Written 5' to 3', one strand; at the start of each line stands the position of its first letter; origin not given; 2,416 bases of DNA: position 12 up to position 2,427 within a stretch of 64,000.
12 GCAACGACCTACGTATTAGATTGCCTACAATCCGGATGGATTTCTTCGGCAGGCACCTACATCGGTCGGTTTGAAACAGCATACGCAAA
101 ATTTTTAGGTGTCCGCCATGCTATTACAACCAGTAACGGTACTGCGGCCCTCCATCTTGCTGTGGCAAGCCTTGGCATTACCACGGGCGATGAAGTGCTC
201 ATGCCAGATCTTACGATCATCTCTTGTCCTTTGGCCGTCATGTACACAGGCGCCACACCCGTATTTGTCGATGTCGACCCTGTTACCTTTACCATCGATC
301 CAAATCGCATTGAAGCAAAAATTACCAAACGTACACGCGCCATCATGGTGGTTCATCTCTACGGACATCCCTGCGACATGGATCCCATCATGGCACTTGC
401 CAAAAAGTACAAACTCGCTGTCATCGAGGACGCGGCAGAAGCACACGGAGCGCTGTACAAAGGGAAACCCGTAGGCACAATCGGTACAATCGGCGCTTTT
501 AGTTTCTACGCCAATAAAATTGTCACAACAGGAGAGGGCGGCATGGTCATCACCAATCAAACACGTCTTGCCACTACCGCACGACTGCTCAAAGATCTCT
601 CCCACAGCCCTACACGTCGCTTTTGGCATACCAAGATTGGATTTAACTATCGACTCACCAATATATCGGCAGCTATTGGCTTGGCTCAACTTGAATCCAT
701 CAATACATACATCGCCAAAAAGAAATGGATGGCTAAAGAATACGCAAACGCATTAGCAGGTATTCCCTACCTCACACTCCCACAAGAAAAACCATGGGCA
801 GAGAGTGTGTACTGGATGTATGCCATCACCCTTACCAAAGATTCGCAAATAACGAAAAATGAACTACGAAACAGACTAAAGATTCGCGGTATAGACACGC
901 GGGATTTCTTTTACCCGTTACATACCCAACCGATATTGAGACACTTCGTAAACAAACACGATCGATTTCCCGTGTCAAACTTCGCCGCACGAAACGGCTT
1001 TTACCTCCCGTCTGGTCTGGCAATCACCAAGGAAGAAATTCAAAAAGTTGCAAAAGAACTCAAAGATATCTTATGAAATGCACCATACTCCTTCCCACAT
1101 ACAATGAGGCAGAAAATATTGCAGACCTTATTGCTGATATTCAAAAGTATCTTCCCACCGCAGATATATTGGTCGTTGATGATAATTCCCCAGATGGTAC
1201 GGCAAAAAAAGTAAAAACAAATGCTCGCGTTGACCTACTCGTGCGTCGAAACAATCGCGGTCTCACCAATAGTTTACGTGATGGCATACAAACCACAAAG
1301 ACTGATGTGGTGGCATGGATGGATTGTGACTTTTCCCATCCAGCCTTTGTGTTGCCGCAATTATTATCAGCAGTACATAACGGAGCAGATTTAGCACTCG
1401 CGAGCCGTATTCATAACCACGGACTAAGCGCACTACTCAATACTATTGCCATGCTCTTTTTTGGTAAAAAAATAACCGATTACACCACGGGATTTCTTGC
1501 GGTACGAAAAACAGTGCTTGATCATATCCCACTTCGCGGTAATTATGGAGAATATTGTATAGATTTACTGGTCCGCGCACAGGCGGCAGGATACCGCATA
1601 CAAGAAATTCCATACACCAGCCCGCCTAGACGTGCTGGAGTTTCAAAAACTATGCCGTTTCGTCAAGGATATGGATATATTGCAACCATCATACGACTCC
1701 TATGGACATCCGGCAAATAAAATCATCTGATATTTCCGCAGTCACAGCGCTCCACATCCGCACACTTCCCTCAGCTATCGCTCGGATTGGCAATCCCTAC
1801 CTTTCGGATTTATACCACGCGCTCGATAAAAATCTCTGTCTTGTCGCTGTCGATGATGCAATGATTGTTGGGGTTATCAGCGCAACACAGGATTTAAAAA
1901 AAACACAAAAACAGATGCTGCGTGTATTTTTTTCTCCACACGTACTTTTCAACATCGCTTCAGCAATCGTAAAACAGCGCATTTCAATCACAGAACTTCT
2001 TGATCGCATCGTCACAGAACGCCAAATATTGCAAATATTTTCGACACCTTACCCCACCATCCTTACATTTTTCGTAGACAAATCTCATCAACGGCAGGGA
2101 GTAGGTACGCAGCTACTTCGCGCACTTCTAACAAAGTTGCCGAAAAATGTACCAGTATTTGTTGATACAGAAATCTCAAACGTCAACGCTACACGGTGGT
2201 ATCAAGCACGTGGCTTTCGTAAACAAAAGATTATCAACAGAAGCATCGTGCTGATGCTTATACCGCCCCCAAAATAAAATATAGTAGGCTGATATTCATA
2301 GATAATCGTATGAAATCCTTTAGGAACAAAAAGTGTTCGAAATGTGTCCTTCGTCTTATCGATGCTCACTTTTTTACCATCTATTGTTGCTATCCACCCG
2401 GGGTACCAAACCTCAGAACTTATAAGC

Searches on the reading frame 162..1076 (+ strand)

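Call 16: search_protein_families(library=pfam, proteins=[window:162-1076:+], max_evalue=0.001)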
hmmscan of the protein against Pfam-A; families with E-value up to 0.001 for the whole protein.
window:162-1076:+ (304 aa): 1 family
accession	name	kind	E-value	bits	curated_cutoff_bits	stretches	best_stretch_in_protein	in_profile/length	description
PF01041.23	DegT_DnrJ_EryC1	-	6.2e-98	328.8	19.8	1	2-300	57-359/360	DegT/DnrJ/EryC1/StrS aminotransferase family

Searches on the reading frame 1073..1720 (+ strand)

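Call 16: search_protein_families(library=pfam, proteins=[window:1073-1720:+], max_evalue=0.001)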
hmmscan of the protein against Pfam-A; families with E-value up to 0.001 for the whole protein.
window:1073-1720:+ (215 aa): 2 families
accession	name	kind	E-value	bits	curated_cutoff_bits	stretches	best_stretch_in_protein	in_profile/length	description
PF00535.33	Glycos_transf_2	-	4.3e-22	79.3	23.3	1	4-115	1-118/168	Glycosyl transferase family 2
PF10111.15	Glyco_tranf_2_2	-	0.0002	21.4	27.3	1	4-86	1-91/276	Glycosyltransferase like family 2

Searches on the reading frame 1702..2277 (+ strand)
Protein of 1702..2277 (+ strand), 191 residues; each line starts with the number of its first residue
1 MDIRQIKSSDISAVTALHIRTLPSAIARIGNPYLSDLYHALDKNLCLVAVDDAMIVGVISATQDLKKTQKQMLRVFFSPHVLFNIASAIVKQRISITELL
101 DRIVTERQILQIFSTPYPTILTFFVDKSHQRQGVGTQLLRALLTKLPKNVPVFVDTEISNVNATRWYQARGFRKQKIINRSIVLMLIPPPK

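Call 16: search_protein_families(library=pfam, proteins=[window:1702-2277:+], max_evalue=0.001)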
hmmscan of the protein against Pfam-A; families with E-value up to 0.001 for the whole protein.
window:1702-2277:+ (191 aa): 5 families
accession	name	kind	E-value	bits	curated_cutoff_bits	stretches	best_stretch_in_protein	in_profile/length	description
PF00583.31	Acetyltransf_1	-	3e-11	44.1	20.7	1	115-172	57-116/116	Acetyltransferase (GNAT) family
PF13508.13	Acetyltransf_7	-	1.6e-10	41.6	27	1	120-173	29-83/84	Acetyltransferase (GNAT) domain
PF13673.13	Acetyltransf_10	-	3.7e-09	37.1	23.6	1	120-174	54-109/128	Acetyltransferase (GNAT) domain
PF08445.16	FR47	-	4.8e-05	23.7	22.1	1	112-175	16-80/86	FR47-like protein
PF05301.17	Acetyltransf_16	-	6.9e-05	23.2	27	1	117-145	101-129/173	GNAT acetyltransferase, Mec-17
